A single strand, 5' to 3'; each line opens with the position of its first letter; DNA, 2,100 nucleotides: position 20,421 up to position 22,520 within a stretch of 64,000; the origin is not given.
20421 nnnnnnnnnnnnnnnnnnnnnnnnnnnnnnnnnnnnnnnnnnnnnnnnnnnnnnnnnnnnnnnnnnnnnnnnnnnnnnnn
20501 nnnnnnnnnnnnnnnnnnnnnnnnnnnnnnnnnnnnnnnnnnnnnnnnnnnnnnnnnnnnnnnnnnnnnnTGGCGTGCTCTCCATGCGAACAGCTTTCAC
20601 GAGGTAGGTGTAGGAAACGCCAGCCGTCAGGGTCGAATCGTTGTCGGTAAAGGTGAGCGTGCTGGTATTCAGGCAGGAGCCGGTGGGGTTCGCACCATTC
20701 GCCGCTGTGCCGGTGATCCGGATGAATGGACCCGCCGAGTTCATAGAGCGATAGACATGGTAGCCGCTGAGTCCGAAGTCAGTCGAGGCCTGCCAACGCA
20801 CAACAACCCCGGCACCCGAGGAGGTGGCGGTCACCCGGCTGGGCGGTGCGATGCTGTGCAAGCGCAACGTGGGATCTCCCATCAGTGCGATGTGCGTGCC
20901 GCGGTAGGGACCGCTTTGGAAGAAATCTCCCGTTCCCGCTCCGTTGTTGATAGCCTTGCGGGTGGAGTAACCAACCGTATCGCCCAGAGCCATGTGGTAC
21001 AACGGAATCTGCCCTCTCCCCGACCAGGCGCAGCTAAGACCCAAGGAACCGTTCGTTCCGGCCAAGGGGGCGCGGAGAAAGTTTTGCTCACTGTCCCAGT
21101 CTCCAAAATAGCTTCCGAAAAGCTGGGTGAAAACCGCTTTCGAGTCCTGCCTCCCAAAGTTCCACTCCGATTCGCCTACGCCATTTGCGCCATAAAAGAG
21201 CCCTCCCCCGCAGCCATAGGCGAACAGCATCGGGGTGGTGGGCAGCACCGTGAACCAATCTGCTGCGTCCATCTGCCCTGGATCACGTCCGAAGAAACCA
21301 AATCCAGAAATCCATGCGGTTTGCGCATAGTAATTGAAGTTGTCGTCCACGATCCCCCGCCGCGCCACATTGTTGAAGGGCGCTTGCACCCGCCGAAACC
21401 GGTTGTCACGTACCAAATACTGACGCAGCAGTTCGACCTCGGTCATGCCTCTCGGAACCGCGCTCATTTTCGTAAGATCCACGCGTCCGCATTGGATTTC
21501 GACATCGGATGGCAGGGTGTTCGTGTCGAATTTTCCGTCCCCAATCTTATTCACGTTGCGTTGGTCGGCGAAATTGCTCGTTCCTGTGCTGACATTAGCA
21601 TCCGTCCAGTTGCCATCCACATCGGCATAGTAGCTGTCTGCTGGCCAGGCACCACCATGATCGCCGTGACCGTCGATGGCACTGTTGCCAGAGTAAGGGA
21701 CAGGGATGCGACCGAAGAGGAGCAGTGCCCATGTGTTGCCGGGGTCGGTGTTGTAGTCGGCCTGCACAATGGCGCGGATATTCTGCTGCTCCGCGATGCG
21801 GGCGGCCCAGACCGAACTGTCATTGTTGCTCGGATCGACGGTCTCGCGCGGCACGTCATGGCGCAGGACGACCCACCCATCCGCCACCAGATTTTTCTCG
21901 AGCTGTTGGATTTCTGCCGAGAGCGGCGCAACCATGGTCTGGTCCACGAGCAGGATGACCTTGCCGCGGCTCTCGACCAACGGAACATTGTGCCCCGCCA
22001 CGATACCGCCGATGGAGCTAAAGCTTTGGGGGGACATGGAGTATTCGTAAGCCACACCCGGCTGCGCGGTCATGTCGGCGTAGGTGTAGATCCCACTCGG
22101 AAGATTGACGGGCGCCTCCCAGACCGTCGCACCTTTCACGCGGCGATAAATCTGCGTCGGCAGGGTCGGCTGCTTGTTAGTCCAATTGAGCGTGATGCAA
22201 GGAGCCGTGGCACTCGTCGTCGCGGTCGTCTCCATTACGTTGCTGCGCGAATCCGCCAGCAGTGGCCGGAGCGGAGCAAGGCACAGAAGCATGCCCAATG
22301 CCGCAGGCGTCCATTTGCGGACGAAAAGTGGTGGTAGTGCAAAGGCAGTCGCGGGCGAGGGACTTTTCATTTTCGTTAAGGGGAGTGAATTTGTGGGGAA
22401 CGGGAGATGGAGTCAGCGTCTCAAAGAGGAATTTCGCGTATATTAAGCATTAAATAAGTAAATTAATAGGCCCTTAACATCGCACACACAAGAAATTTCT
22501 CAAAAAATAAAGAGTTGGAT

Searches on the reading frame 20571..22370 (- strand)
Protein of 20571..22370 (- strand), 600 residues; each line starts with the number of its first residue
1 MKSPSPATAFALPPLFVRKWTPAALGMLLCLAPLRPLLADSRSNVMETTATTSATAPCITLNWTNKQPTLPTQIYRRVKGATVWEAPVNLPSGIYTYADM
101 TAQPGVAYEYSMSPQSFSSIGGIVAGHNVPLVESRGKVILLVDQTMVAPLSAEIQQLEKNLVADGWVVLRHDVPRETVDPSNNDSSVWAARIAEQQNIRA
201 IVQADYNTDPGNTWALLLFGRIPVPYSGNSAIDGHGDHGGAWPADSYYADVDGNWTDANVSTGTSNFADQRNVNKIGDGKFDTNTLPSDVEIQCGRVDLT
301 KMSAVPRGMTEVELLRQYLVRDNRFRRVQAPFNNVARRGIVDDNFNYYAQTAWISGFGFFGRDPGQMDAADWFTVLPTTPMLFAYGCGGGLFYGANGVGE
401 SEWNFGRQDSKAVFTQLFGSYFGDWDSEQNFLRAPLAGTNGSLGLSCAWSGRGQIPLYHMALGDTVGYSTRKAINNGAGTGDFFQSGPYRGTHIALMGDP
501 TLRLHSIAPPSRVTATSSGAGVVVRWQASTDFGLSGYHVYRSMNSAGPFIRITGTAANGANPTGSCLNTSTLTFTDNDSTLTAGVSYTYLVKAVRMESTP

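Call 85: search_solved_structures(query=window:20571-22370:-, max_evalue=0.1)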
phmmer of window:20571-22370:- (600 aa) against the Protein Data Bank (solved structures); distinct sequences matched with E-value up to 0.1: 0.
